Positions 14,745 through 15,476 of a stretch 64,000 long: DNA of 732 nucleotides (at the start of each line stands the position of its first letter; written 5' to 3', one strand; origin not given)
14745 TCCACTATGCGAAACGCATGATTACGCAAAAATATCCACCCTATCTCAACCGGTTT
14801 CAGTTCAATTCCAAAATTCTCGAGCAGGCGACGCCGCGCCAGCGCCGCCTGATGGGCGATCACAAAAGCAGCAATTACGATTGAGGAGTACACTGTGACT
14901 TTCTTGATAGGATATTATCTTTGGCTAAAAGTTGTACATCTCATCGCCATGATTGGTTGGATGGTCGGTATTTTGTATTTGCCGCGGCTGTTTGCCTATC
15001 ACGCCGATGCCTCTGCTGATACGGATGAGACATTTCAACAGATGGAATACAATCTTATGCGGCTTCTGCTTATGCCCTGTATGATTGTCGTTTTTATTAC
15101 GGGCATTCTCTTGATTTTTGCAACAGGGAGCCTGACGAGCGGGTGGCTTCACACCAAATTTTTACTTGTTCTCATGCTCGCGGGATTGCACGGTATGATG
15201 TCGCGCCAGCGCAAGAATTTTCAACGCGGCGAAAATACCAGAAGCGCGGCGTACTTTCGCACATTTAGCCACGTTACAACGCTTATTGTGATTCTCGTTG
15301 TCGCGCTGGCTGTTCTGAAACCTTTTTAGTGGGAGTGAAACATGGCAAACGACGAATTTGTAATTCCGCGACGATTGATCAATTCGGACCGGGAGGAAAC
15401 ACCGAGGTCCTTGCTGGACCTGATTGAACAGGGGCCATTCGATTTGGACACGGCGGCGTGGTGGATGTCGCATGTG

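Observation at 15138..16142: GC-rich single-gene insertion (P-loop NTPase) between hemJ and ssrA, flanked by direct repeats copied from inside hemJ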

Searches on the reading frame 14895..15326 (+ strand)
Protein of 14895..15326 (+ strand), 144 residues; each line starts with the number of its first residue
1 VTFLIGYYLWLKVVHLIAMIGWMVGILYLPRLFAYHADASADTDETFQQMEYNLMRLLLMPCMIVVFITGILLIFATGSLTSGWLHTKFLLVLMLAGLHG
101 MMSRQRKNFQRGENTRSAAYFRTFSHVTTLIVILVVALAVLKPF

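Call 6: search_protein_families(library=pfam, proteins=[window:14895-15326:+], max_evalue=1)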
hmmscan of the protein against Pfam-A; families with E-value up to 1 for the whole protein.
window:14895-15326:+ (144 aa): 5 families
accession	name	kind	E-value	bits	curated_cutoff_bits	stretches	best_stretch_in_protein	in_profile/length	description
PF03653.18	UPF0093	-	6.6e-43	146.9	34.2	1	6-144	3-146/146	Uncharacterised protein family (UPF0093)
PF05425.18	CopD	-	7.5e-09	36.4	32.1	1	58-141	10-104/105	Copper resistance protein D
PF10027.14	DUF2269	-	0.0063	17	28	1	10-143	2-150/150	Predicted integral membrane protein (DUF2269)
PF04247.17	SirB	-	0.082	13.4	30.9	1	8-139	1-115/120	Invasion gene expression up-regulator, SirB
PF07086.17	Jagunal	-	0.17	12.4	25.4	0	89-140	117-168/187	Jagunal, ER re-organisation during oogenesis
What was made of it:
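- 14895..15329 (+): Intact hemJ (HemJ/UPF0093-family protoporphyrinogen oxidase), 144 aa. Full-length PF03653 match, E 6.6e-43 (call 6).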

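Call 27: find_related_loci(query=window:14895-15326:+, collection=genome_contigs, flank=8000)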
Query window:14895-15326:+ (144 aa) in genome_contigs; peptide patterns used: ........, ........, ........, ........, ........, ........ (x = any residue, [..] = any of these).
65 stretches matched a pattern; 18 encode a relative of the query (tblastn E <= 1e-3); 16 distinct loci.
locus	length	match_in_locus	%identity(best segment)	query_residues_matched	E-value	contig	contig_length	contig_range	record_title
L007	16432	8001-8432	97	1-144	7e-93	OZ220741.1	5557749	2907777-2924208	MAG: Candidatus Latescibacterota bacterium isolate a9e09e5c-d410-47d8-823c-ef7e39eb5a37 genome assembly, chromosome: 1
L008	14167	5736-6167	96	1-144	3e-91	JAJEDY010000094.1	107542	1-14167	MAG: Candidatus Latescibacterota bacterium isolate p16x33bins.50 k141_69376, whole genome shotgun sequence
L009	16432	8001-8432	95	1-144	2e-91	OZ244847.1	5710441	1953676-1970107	MAG: Candidatus Latescibacterota bacterium isolate 8a2eb0e1-25ad-4382-8bb9-52b38a0e126b genome assembly, chromosome: 1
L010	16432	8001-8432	95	1-144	3e-90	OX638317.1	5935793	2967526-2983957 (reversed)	MAG: uncultured Latescibacteria bacterium isolate cbbe8a84-e08a-4d06-a76e-2eb930d8ff24 genome assembly, chromosome: 1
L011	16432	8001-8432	93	1-144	7e-90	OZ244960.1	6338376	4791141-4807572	MAG: Candidatus Latescibacterota bacterium isolate 84ceb019-2832-410a-8319-f59b3e32517b genome assembly, chromosome: 1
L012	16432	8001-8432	93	1-144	3e-89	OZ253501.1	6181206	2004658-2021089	MAG: Candidatus Latescibacterota bacterium isolate f485d00f-16df-4488-a4d1-ddfd292eb512 genome assembly, chromosome: 1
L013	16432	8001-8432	94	1-144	5e-89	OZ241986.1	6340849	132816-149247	MAG: Candidatus Latescibacterota bacterium isolate 0d522d25-140f-41b3-910f-d932058e053c genome assembly, chromosome: 1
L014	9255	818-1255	92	1-144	2e-87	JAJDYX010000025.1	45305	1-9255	MAG: Candidatus Latescibacterota bacterium isolate jk18x34bins.57 k141_433165, whole genome shotgun sequence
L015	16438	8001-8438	93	1-144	1e-87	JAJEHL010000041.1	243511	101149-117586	MAG: Candidatus Latescibacterota bacterium isolate p16x60bins.49 k141_821673, whole genome shotgun sequence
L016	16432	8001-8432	92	1-144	5e-82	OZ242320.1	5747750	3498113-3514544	MAG: Candidatus Latescibacterota bacterium isolate 06f19266-885c-4d39-bf7e-e57a8b9e9c03 genome assembly, chromosome: 1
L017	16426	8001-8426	94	3-144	2e-79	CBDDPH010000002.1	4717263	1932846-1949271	MAG: Candidatus Latescibacterota bacterium isolate fcaf43fe-a799-4ace-af36-b323ac78cc8e genome assembly, contig: contig_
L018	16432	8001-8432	93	1-144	4e-88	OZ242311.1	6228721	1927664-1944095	MAG: Candidatus Latescibacterota bacterium isolate bccf755e-c1ee-4055-8c2e-878efcd7d1d4 genome assembly, chromosome: 1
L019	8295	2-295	95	47-144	8e-59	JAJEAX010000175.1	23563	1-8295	MAG: Candidatus Latescibacterota bacterium isolate jk18x7bins.9 k141_1375815, whole genome shotgun sequence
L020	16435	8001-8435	71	1-144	5e-55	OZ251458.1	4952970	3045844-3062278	MAG: Candidatus Latescibacterota bacterium isolate 0d485872-e18d-4011-b7de-a34ce824adf8 genome assembly, chromosome: 1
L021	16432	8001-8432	97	1-144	1e-91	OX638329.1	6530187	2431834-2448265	MAG: uncultured Latescibacteria bacterium isolate 03e23b1f-02ed-4bf0-8d8f-a367d3d93791 genome assembly, chromosome: 1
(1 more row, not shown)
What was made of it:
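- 14895..15329 (+): Orthologues are 92-97% identical in the 15 close Latescibacterota loci of call 27.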

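Call 39: find_homologous_proteins(query=window:14895-15326:+, max_evalue=1e-10)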
Query window:14895-15326:+ (144 aa): 86 proteins with E <= 1e-10 among 127 candidates.
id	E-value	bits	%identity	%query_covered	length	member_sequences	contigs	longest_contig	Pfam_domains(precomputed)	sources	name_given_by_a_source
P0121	1.3e-85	303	98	100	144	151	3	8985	PF05425.19,PF03653.19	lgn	-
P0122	3.3e-82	292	95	100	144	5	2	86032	PF05425.19,PF03653.19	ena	-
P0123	1.8e-81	289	95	100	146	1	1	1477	PF05425.19,PF03653.19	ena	-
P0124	2.8e-81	289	95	100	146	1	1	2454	PF05425.19,PF03653.19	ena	-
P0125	3.6e-81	288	95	100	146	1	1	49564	PF05425.19,PF03653.19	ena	-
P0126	6.0e-81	288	94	100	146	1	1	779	PF05425.19,PF03653.19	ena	-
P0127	1.2e-80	287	94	100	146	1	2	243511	PF05425.19,PF03653.19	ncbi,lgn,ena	-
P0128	1.8e-80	286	92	100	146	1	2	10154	PF05425.19,PF03653.19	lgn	-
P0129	2.3e-80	286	93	100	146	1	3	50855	PF05425.19,PF03653.19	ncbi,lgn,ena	-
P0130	2.6e-80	286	94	100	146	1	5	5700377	PF05425.19,PF03653.19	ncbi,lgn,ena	-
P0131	2.7e-80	286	92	100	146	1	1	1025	PF05425.19,PF03653.19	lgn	-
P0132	3.1e-80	285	93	100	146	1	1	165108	PF05425.19,PF03653.19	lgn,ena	-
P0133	3.8e-80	285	93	100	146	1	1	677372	PF05425.19,PF03653.19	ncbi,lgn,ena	-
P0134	4.2e-80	285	94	100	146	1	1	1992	PF05425.19,PF03653.19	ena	-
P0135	4.2e-80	285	93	100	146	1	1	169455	PF05425.19,PF03653.19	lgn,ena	-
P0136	4.3e-80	285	93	100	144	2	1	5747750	PF05425.19,PF03653.19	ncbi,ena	-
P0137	6.1e-80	284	92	100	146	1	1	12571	PF05425.19,PF03653.19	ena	-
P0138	9.7e-80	284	92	100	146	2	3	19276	PF05425.19,PF03653.19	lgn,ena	-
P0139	1.4e-79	283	92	100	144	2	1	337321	PF05425.19,PF03653.19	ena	-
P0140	1.4e-79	283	92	100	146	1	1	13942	PF05425.19,PF03653.19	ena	-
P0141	3.1e-79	282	92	100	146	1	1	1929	PF05425.19,PF03653.19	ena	-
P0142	3.2e-79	282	92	100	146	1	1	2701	PF05425.19,PF03653.19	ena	-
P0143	3.7e-79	282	92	100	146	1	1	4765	PF05425.19,PF03653.19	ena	-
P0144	5.2e-79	281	90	100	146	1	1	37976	PF05425.19,PF03653.19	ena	-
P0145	6.0e-79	281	92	100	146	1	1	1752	PF05425.19,PF03653.19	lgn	-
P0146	1.1e-78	280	91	100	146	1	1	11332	PF05425.19,PF03653.19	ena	-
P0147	2.6e-78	279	92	100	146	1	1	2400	PF05425.19,PF03653.19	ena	-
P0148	3.3e-78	279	90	100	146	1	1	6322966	PF05425.19,PF03653.19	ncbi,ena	-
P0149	1.0e-77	277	90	100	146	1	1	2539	PF05425.19,PF03653.19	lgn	-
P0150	1.3e-77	277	91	100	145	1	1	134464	PF05425.19,PF03653.19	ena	-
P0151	6.3e-76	271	89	100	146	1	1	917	PF05425.19,PF03653.19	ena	-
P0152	4.6e-63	230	73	100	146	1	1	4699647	PF05425.19,PF03653.19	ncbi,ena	-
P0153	7.6e-63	229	75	100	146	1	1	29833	PF05425.19,PF03653.19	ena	-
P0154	8.6e-63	229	73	100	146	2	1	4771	PF05425.19,PF03653.19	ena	-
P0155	1.5e-62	228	74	100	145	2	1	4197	PF05425.19,PF03653.19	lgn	-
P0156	4.4e-62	227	70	100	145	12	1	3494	PF05425.19,PF03653.19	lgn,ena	-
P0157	9.1e-62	226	73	100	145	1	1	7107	PF05425.19,PF03653.19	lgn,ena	-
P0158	1.1e-61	225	73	100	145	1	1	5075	PF05425.19,PF03653.19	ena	-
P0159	1.2e-61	225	73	100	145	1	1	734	PF05425.19,PF03653.19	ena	-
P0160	1.3e-61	225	74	100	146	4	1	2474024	PF05425.19,PF03653.19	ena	-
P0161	1.8e-61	225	73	100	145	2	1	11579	PF05425.19,PF03653.19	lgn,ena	-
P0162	1.8e-61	225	72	100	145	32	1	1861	PF05425.19,PF03653.19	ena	-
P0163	2.6e-61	224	73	100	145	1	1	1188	PF05425.19,PF03653.19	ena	-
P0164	2.7e-61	224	74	100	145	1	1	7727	PF03653.19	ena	-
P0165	4.6e-61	223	72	100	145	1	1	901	PF05425.19,PF03653.19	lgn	-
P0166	6.8e-61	223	72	100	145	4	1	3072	PF05425.19,PF03653.19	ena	-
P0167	9.6e-61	222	72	100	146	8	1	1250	PF05425.19,PF03653.19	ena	-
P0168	7.7e-59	216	67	100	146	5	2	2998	PF05425.19,PF03653.19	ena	-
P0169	1.2e-56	209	67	100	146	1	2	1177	PF05425.19,PF03653.19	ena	-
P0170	5.2e-55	204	64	100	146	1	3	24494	PF05425.19,PF03653.19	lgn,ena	-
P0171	2.1e-54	202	64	100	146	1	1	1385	PF05425.19,PF03653.19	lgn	-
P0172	4.4e-54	201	63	100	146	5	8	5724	PF05425.19,PF03653.19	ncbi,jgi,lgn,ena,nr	ncbi:MAG: CopD family protein [Candidatus Latescibacteria bacterium]|jgi:putative membrane protein|n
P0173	1.5e-50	189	64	96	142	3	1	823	PF05425.19,PF03653.19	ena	-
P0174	1.2e-49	186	60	100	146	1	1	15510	PF05425.19,PF03653.19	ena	-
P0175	7.2e-43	164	53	98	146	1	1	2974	PF03653.19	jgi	jgi:protoporphyrinogen IX oxidase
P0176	1.3e-40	157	90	57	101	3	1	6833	PF03653.19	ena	-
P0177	4.2e-38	149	54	94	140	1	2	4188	PF05425.19,PF03653.19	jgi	jgi:protoporphyrinogen IX oxidase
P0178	4.8e-37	146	52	94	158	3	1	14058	PF05425.19,PF03653.19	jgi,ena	jgi:putative membrane protein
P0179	5.9e-37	145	53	94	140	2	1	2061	PF05425.19,PF03653.19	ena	-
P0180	7.1e-37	145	50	94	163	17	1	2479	PF05425.19,PF03653.19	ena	-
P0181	1.3e-36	144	51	94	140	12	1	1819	PF05425.19,PF03653.19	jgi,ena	-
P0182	2.5e-36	143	51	97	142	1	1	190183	PF05425.19,PF03653.19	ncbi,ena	-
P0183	2.9e-36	143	51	94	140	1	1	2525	PF05425.19,PF03653.19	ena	-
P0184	6.2e-36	142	51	94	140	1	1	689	PF05425.19,PF03653.19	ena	-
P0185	7.5e-36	142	51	94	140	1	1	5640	PF05425.19,PF03653.19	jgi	jgi:putative membrane protein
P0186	5.9e-34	136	48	97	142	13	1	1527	PF05425.19,PF03653.19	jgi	jgi:protoporphyrinogen IX oxidase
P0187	1.1e-32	131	44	100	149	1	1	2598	PF05425.19,PF03653.19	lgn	-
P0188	3.9e-29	120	42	95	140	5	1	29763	PF03653.19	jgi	jgi:putative membrane protein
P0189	6.0e-29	119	42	94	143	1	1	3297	PF05425.19,PF03653.19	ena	-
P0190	3.1e-28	117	95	41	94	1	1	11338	PF03653.19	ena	-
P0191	3.6e-28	117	43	95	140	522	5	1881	PF05425.19,PF03653.19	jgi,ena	jgi:putative membrane protein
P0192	4.3e-28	117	48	81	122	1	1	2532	PF05425.19,PF03653.19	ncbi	-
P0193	2.8e-27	114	42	93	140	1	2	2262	PF03653.19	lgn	-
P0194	2.6e-25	107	47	85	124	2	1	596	PF05425.19,PF03653.19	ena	-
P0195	4.4e-23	100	39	95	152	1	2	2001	PF05425.19,PF03653.19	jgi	jgi:protoporphyrinogen IX oxidase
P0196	3.3e-21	94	90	35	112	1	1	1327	PF03653.19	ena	-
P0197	3.3e-18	85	32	95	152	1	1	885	PF03653.19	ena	-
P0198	1.7e-16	79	38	77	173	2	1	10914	PF03653.19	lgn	-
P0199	3.1e-16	78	36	94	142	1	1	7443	PF05425.19,PF03653.19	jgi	-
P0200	7.6e-16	77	35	94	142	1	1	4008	PF05425.19,PF03653.19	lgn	-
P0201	1.8e-15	76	69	42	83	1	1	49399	PF03653.19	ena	-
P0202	4.0e-15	74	34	94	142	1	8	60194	PF05425.19,PF03653.19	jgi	jgi:putative membrane protein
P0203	4.9e-15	74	34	94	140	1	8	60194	PF05425.19,PF03653.19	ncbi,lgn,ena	-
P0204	8.3e-15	73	36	95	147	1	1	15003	PF05425.19,PF03653.19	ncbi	-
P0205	3.5e-13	68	36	94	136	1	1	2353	PF05425.19,PF03653.19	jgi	-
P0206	4.8e-11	61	32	95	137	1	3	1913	PF05425.19,PF03653.19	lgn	-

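Call 40: find_encoding_contigs(protein=P0152, flank=5000, max_places=2)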
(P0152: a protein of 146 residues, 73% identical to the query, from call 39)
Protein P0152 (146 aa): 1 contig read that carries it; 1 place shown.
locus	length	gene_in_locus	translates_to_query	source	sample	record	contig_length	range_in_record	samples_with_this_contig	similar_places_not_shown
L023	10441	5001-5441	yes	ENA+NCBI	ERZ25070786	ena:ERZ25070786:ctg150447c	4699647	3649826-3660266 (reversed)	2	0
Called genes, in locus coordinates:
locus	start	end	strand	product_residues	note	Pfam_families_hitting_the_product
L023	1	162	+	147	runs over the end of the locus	PF01322:Cytochrom_C_2 (faint)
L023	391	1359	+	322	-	PF13793:Pribosyltran_N, PF00156:Pribosyltran, PF14572:Pribosyl_synth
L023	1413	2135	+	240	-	PF06508:QueC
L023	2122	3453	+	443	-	PF00202:Aminotran_3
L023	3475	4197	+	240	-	PF01522:Polysacc_deac_1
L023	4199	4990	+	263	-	PF05721:PhyH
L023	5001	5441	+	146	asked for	PF03653:UPF0093, PF05425:CopD (weak)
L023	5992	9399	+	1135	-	PF17757:UvrB_inter, PF22590:Cas3-like_C_2 (faint), PF02559:CarD_TRCF_RID, PF00270:DEAD, PF04851:ResIII, PF00271:Helicase_C, PF03461:TRCF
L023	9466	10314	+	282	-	PF13145:Rotamase_2 (weak), PF13616:Rotamase_3, PF00639:Rotamase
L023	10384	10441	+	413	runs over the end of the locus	PF13624:SurA_N_3, PF09312:SurA_N, PF13145:Rotamase_2, PF13616:Rotamase_3, PF00639:Rotamase, PF13145:Rotamase_2, PF13616:Rotamase_3, PF00639:Rotamase, +1 more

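Call 41: find_encoding_contigs(protein=P0160, flank=5000, max_places=2)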
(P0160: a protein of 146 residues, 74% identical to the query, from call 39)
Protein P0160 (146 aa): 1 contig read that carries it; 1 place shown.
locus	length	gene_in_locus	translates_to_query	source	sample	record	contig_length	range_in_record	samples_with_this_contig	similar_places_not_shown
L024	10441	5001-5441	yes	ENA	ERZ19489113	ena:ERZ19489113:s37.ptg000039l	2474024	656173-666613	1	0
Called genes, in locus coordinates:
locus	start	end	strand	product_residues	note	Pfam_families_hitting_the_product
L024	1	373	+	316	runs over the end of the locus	PF04041:Glyco_hydro_130 (faint)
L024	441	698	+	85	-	PF04255:DUF433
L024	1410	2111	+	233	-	PF00733:Asn_synthase (weak), PF06508:QueC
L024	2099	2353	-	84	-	-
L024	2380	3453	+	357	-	PF00202:Aminotran_3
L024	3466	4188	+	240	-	PF01522:Polysacc_deac_1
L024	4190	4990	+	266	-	PF05721:PhyH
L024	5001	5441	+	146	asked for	PF03653:UPF0093, PF05425:CopD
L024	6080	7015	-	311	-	PF01073:3Beta_HSD, PF01370:Epimerase, PF04321:RmlD_sub_bind (weak), PF07993:NAD_binding_4 (faint), PF16363:GDP_Man_Dehyd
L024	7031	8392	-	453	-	PF03446:NAD_binding_2 (weak), PF03721:UDPG_MGDP_dh_N, PF00984:UDPG_MGDP_dh, PF03720:UDPG_MGDP_dh_C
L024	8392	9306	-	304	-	PF02729:OTCace_N, PF00185:OTCace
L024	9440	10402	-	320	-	PF01368:DHH, PF02272:DHHA1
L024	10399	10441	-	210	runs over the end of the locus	PF24568:CC_PcsB (weak)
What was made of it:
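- On ssrA-specific (integrase-mediated) genomic island: This gene order matches outgroup L024 (call 41).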

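Call 42: find_encoding_contigs(protein=P0170, flank=5000, max_places=2)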
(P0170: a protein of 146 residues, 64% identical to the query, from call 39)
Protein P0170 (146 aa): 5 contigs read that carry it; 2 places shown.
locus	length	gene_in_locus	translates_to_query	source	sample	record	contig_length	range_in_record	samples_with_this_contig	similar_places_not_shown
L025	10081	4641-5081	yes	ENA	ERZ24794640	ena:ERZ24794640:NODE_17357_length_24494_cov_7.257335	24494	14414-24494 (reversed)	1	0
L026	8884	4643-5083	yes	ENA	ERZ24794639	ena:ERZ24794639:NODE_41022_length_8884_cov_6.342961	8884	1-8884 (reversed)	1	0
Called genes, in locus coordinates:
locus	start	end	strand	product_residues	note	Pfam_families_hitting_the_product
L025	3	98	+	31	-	?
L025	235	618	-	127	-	PF01381:HTH_3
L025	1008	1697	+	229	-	PF00733:Asn_synthase (weak), PF06508:QueC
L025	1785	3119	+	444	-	PF00202:Aminotran_3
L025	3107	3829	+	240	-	PF01522:Polysacc_deac_1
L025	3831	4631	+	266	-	PF05721:PhyH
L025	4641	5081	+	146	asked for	PF03653:UPF0093, PF05425:CopD (weak)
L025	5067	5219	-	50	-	-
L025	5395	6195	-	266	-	PF00149:Metallophos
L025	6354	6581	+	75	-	-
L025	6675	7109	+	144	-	PF00144:Beta-lactamase, PF13354:Beta-lactamase2 (weak)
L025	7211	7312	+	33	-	-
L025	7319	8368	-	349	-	PF03786:UxuA, PF01261:AP_endonuc_2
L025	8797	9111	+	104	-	PF01381:HTH_3 (weak)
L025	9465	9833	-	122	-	-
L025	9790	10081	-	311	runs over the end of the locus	PF01073:3Beta_HSD, PF01370:Epimerase, PF02719:Polysacc_synt_2 (faint), PF04321:RmlD_sub_bind (weak), PF07993:NAD_binding_4 (faint), PF16363:GDP_Man_Dehyd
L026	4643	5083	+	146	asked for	PF03653:UPF0093, PF05425:CopD (weak)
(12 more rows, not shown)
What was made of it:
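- L025 has unrelated genes there (call 42).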

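Call 69: search_protein_families(library=pfam, proteins=[L013:9267-10394:-], max_evalue=0.001)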
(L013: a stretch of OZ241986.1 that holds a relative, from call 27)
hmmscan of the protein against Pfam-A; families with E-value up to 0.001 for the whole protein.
L013:9267-10394:- (376 aa): 4 families
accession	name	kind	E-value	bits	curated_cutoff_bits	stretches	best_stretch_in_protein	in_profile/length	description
PF05448.18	AXE1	-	3.4e-08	33.1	21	1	42-195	60-212/321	Acetyl xylan esterase (AXE1)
PF12715.13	Abhydrolase_7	-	0.00028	20.7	21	0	4-196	53-261/388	Abhydrolase family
PF00326.27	Peptidase_S9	-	0.00035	20.6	22.6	0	140-197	45-102/213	Prolyl oligopeptidase family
PF12697.13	Abhydrolase_6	-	0.0004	21.6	26.3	1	74-288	5-158/217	Alpha/beta hydrolase family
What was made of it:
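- The neighbours are core genes syntenic with the outgroups (calls 41, 69).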
